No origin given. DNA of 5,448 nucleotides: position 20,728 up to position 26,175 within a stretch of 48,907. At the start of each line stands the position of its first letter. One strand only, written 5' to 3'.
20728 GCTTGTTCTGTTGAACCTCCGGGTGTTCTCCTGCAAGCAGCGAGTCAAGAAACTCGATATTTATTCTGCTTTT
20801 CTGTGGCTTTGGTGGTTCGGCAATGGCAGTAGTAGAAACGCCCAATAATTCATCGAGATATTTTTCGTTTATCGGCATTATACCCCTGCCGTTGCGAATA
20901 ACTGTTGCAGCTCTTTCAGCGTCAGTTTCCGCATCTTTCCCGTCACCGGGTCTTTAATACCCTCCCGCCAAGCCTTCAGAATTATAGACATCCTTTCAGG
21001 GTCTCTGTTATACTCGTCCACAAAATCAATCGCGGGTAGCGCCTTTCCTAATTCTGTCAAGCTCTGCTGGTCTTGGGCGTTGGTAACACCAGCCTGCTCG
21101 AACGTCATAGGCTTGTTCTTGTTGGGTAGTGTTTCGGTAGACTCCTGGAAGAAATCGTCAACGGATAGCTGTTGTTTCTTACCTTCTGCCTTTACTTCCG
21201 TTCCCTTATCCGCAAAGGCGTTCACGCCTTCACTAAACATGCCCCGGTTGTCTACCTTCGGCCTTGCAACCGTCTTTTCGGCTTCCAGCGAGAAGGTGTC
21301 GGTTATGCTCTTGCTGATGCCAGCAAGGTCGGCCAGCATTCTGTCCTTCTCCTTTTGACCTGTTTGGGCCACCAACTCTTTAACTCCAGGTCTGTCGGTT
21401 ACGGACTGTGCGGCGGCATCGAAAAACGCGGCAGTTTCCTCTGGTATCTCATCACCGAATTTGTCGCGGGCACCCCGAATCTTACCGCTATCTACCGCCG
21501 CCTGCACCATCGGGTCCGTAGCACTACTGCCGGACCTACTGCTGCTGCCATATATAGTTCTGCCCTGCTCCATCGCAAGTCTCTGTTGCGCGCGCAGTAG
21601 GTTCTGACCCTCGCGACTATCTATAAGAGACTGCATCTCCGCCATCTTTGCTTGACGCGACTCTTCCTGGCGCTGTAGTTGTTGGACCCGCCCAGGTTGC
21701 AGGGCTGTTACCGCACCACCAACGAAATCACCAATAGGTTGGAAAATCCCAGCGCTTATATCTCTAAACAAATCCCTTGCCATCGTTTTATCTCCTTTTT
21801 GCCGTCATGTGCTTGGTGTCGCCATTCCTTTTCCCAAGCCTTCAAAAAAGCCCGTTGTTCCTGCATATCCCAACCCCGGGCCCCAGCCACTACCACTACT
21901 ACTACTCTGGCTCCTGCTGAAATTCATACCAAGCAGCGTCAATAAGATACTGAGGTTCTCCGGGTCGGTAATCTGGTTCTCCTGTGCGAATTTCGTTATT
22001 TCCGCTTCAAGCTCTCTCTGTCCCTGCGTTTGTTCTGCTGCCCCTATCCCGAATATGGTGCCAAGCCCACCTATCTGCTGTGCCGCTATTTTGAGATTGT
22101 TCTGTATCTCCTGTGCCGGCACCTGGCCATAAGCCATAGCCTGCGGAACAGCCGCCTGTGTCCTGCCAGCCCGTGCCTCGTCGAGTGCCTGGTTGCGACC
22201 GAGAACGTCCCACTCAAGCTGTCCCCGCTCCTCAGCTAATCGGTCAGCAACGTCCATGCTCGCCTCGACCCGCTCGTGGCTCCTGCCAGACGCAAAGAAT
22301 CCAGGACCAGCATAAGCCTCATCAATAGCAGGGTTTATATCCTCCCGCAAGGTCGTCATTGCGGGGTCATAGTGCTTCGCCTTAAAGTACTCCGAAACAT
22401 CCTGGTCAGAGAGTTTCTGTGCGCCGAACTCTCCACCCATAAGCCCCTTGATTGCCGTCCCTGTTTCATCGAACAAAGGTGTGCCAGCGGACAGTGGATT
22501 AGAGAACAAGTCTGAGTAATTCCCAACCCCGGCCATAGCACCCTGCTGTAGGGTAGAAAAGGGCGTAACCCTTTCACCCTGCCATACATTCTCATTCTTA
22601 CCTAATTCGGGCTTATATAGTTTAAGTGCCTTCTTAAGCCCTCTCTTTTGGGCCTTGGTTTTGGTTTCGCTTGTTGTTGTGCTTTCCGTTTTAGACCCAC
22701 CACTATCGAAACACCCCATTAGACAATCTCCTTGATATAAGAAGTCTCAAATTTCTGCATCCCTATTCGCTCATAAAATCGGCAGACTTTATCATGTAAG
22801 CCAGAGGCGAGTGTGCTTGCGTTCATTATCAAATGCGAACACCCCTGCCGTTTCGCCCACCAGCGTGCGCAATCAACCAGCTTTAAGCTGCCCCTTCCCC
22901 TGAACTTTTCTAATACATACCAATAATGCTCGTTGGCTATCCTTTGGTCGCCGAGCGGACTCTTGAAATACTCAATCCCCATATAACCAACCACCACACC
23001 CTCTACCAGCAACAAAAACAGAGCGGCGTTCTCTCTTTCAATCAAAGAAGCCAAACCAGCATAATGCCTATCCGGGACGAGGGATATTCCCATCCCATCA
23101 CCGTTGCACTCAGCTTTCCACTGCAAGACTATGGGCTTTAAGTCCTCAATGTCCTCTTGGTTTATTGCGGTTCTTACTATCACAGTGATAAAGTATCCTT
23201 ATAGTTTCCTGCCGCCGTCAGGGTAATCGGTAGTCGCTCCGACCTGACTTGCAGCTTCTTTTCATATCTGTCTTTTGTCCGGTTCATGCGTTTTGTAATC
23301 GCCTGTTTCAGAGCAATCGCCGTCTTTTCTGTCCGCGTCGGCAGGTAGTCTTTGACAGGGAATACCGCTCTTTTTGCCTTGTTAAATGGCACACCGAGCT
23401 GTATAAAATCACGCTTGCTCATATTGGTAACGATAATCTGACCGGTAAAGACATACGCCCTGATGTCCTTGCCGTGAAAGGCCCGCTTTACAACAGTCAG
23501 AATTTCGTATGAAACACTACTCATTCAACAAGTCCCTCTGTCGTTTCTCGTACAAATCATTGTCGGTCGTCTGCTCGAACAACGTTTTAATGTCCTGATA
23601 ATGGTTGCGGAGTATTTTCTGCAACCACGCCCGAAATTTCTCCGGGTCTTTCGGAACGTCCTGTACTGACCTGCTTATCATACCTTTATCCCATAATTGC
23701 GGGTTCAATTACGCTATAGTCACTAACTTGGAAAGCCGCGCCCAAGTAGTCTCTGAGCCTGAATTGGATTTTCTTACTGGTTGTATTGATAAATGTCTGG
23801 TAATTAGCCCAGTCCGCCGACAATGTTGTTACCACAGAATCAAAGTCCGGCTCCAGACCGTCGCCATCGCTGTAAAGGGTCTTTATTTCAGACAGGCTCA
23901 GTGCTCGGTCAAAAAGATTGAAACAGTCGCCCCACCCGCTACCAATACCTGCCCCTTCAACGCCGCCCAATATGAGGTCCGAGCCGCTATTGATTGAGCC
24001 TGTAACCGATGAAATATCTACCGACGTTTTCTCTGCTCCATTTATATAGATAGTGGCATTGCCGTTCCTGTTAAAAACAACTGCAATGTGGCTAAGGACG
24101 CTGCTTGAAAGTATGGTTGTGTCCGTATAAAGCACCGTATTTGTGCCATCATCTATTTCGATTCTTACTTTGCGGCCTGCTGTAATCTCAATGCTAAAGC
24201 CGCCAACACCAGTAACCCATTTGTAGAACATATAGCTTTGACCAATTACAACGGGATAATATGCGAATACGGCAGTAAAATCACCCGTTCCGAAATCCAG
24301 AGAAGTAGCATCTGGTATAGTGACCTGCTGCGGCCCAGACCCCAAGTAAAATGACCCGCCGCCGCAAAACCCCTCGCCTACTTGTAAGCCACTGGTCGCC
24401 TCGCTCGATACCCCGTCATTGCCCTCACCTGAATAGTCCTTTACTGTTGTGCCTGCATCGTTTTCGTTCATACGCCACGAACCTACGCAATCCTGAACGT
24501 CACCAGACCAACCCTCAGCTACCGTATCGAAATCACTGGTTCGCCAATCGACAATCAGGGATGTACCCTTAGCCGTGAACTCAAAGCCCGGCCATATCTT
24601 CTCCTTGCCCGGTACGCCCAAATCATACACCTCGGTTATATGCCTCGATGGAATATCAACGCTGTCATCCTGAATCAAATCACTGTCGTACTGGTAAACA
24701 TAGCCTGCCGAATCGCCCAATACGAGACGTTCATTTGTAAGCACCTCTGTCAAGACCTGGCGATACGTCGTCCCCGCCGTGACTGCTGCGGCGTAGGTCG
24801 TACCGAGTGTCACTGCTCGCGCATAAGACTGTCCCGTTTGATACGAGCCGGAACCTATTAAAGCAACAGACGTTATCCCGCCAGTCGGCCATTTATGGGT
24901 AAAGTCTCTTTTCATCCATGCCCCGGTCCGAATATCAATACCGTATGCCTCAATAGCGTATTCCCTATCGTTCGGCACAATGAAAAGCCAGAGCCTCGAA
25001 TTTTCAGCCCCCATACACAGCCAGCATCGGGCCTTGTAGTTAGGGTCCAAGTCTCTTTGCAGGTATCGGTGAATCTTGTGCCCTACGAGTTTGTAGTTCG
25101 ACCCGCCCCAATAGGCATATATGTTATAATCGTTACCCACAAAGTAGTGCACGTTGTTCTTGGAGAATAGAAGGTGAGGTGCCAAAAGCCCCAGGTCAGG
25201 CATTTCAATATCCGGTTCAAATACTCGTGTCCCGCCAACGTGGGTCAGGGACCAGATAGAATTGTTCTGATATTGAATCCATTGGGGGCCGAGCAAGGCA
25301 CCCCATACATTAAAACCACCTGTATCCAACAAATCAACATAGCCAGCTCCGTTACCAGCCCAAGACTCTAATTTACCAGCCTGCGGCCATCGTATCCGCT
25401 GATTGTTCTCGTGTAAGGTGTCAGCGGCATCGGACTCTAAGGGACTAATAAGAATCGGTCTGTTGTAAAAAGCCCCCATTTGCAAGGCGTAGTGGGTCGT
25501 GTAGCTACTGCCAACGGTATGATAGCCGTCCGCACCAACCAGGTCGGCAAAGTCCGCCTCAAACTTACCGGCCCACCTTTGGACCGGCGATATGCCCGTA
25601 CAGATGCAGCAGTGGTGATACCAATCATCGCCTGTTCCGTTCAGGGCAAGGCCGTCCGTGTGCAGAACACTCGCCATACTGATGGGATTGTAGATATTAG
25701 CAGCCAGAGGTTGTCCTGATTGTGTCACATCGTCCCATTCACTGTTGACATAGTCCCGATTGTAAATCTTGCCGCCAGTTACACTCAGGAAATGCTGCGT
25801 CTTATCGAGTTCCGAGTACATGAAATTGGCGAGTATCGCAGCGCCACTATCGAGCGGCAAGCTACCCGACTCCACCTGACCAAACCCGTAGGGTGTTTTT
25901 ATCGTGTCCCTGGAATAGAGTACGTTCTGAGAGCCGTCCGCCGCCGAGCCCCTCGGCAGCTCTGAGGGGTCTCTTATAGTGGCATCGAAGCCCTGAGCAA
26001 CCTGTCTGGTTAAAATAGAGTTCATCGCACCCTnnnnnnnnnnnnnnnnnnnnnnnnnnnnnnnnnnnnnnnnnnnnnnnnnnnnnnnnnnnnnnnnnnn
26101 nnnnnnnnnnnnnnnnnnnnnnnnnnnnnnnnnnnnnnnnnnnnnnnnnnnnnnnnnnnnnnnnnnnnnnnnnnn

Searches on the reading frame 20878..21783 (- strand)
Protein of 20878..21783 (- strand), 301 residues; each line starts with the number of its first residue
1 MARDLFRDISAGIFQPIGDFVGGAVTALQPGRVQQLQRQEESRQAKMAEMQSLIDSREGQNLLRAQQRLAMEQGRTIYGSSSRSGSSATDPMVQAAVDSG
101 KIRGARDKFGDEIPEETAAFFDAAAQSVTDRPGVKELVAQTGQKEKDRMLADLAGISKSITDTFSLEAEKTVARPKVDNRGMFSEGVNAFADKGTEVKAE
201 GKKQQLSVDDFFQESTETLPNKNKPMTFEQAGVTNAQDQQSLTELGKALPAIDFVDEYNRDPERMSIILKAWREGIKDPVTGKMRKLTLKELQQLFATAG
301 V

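Call 11: search_protein_families(library=pfam, proteins=[window:20878-21783:-], max_evalue=0.01)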
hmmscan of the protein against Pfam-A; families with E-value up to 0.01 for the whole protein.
window:20878-21783:- (301 aa): 1 family
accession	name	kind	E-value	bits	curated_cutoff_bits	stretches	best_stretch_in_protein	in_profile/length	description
PF05227.19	CHASE3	-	0.0075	16.6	28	0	26-77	62-113/138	CHASE3 domain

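Call 12: search_protein_families(library=phrogs, proteins=[window:20878-21783:-], max_evalue=0.001)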
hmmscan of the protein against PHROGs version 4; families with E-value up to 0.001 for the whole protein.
window:20878-21783:- (301 aa): 0 families

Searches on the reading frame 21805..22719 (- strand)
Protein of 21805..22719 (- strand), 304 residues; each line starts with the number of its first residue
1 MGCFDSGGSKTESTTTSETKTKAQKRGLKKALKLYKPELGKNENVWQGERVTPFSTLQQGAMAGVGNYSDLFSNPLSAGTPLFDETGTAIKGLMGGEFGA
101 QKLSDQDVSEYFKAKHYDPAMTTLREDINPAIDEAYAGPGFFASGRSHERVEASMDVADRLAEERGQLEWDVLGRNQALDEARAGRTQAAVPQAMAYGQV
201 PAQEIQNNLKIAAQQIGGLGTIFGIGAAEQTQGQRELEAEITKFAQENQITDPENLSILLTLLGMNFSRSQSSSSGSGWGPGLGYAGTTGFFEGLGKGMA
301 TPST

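Call 11: search_protein_families(library=pfam, proteins=[window:21805-22719:-], max_evalue=0.01)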
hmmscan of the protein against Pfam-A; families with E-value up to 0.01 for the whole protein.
window:21805-22719:- (304 aa): 0 families

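Call 12: search_protein_families(library=phrogs, proteins=[window:21805-22719:-], max_evalue=0.001)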
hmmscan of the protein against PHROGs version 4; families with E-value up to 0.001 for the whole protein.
window:21805-22719:- (304 aa): 1 family
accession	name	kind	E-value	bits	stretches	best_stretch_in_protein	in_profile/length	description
phrog_4287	-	DNA, RNA and nucleotide metabolism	9.8e-11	42.5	1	1-288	1-305/392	DNA ejection protein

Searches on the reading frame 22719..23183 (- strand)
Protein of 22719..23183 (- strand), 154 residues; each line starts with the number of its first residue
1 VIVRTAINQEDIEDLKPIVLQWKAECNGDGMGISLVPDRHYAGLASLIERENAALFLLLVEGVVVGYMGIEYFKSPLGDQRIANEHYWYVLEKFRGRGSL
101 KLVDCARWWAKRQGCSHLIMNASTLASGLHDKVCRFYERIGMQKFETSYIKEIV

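Call 71: search_protein_families(library=pfam, proteins=[window:22719-23183:-], max_evalue=0.01)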
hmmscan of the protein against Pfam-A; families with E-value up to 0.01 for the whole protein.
window:22719-23183:- (154 aa): 2 families
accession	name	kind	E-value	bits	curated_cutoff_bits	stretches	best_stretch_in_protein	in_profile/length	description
PF00583.31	Acetyltransf_1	-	7.3e-08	33.1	20.7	1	47-142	27-116/116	Acetyltransferase (GNAT) family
PF13508.13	Acetyltransf_7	-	5.6e-05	23.9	27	1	54-141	4-81/84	Acetyltransferase (GNAT) domain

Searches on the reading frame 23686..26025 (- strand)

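Call 3: search_protein_families(library=pfam, proteins=[window:23686-26025:-], max_evalue=0.01)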
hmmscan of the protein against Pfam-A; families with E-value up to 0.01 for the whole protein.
window:23686-26025:- (779 aa): 1 family
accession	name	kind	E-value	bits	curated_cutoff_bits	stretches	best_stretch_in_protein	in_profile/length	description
PF13385.13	Laminin_G_3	-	3.3e-12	47.2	27.6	1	566-715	5-151/151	Concanavalin A-like lectin/glucanases superfamily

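Call 4: search_protein_families(library=phrogs, proteins=[window:23686-26025:-], max_evalue=0.01)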
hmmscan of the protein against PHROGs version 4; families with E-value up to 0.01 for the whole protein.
window:23686-26025:- (779 aa): 2 families
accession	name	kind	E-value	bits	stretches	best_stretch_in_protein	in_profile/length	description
phrog_3287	-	head and packaging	3.6e-18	66.7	1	19-377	19-348/524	virion structural protein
phrog_4390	-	unknown function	0.0003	21.4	1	605-719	119-240/253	-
